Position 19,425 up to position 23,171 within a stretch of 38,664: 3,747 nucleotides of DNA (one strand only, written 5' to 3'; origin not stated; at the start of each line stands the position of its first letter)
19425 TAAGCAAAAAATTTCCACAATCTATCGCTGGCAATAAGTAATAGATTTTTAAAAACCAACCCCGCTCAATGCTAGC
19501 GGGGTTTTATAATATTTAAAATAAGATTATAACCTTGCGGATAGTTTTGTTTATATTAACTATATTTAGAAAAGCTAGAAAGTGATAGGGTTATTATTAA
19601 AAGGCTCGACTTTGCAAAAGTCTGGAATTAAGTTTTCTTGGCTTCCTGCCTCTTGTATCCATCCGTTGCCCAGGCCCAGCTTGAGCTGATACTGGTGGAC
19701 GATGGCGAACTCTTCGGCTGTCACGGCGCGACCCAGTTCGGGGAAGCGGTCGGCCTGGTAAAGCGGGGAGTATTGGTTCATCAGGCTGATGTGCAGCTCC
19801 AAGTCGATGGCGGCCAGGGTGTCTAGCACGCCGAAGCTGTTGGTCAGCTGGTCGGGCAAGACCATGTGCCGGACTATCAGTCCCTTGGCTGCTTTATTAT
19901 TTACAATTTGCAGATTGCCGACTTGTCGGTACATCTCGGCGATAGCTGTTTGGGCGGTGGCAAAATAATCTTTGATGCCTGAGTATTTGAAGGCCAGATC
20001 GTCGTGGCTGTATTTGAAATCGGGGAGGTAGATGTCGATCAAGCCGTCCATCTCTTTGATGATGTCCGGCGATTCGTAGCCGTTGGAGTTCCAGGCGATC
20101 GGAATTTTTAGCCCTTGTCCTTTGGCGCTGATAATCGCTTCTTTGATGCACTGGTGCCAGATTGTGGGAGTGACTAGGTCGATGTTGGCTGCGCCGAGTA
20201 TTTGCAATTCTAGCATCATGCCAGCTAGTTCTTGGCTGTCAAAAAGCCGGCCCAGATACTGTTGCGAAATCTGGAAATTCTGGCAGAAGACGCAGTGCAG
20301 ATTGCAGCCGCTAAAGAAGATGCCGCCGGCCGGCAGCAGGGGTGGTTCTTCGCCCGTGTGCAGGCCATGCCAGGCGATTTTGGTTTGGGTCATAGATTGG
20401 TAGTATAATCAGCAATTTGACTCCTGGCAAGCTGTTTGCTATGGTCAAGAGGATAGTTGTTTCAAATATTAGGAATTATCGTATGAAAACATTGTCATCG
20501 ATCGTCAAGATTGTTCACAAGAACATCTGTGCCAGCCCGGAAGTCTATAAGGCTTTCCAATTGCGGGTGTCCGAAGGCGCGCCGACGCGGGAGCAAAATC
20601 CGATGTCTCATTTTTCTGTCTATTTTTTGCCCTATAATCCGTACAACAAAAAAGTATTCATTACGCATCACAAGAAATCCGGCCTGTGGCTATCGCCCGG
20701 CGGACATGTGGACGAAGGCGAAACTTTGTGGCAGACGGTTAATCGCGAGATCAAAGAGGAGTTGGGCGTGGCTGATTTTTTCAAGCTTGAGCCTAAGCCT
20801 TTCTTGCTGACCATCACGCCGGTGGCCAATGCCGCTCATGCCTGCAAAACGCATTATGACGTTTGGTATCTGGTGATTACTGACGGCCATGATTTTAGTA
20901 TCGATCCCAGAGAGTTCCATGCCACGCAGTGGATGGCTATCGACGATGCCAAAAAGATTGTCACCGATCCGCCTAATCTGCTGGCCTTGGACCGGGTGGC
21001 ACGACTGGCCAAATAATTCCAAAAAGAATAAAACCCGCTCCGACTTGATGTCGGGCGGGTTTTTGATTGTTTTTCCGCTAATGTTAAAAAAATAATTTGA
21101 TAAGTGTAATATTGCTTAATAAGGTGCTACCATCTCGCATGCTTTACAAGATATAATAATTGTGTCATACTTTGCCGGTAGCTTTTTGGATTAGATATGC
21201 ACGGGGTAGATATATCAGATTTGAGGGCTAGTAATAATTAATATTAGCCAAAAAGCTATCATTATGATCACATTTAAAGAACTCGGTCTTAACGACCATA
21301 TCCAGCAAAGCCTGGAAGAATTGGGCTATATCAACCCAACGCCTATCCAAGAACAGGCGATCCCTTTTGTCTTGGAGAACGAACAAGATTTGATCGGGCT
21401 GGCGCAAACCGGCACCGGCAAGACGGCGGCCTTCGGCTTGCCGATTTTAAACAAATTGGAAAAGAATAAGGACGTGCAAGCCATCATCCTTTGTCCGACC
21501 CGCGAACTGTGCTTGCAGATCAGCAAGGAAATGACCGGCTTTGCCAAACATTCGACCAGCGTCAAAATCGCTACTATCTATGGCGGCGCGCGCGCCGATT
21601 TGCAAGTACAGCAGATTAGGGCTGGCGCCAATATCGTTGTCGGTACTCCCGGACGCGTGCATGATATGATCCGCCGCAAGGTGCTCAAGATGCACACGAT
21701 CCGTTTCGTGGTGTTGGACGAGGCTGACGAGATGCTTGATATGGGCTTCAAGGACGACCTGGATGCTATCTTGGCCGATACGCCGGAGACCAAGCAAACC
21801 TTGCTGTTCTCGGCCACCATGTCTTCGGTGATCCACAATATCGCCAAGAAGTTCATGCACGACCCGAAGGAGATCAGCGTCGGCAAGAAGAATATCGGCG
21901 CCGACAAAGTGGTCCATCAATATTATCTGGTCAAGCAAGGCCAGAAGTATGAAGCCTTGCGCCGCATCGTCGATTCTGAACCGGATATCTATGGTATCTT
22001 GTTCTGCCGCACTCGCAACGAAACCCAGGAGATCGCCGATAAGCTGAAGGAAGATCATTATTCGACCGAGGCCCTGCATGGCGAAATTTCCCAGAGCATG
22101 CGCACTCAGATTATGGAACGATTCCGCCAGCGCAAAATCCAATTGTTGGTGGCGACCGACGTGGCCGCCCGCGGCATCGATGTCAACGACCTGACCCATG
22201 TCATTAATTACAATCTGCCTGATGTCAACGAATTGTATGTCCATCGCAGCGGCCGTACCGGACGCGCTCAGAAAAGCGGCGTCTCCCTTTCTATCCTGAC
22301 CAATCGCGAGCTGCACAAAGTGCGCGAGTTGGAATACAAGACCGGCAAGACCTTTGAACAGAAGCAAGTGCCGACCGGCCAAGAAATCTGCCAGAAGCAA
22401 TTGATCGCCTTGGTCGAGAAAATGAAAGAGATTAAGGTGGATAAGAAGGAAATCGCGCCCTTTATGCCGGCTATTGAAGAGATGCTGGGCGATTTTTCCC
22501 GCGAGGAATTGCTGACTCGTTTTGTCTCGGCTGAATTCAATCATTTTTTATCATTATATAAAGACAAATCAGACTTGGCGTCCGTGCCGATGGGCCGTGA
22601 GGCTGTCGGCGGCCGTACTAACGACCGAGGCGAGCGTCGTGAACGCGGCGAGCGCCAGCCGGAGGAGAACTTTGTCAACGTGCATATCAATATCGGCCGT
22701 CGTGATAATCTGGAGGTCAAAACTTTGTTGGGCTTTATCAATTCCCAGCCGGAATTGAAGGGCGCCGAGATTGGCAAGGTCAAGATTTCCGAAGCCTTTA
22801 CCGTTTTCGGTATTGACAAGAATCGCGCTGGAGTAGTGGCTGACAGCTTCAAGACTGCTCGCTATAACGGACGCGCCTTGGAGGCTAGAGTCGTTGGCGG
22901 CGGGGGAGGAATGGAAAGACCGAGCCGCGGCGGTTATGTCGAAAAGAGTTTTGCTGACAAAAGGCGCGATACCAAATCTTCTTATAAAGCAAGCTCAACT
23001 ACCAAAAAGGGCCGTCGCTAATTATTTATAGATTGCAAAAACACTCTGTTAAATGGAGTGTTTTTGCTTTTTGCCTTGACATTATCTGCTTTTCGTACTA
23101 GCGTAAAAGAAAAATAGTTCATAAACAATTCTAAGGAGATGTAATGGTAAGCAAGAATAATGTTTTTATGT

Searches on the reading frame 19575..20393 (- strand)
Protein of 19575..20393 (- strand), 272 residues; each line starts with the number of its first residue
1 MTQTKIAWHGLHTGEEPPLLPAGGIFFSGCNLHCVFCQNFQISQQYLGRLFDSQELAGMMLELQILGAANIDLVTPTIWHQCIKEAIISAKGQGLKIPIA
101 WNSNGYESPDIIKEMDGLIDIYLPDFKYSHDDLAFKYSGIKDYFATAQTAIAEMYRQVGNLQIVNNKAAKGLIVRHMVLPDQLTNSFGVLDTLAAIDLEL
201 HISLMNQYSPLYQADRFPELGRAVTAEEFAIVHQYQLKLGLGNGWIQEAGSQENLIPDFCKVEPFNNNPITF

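Call 40: search_protein_families(library=pfam, proteins=[window:19575-20393:-], max_evalue=0.0001)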
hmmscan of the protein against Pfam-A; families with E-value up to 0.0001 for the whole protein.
window:19575-20393:- (272 aa): 1 family
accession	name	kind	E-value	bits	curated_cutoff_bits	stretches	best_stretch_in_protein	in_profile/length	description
PF04055.27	Radical_SAM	-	2e-06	28.5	29.5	1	26-137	3-120/166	Radical SAM superfamily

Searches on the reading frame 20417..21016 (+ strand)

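Call 40: search_protein_families(library=pfam, proteins=[window:20417-21016:+], max_evalue=0.0001)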
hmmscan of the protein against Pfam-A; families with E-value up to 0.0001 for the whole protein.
window:20417-21016:+ (199 aa): 1 family
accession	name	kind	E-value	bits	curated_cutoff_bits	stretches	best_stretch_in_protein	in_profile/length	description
PF00293.34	NUDIX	-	2.4e-16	60.4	21.1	1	66-185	4-127/134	NUDIX domain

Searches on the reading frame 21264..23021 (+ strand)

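Call 40: search_protein_families(library=pfam, proteins=[window:21264-23021:+], max_evalue=0.0001)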
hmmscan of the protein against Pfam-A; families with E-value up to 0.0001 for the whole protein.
window:21264-23021:+ (585 aa): 4 families
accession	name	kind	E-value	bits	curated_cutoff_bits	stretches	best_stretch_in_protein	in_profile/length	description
PF00270.35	DEAD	-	2.9e-50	170.7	26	1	26-192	1-166/167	DEAD/DEAH box helicase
PF00271.37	Helicase_C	-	1.1e-31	109.8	23.5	1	227-335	1-109/110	Helicase conserved C-terminal domain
PF03880.21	DbpA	-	4.2e-14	52.8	25.6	1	474-542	3-71/72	DbpA RNA binding domain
PF04851.21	ResIII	-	2e-08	34.8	22.5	1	24-186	3-162/164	Type III restriction enzyme, res subunit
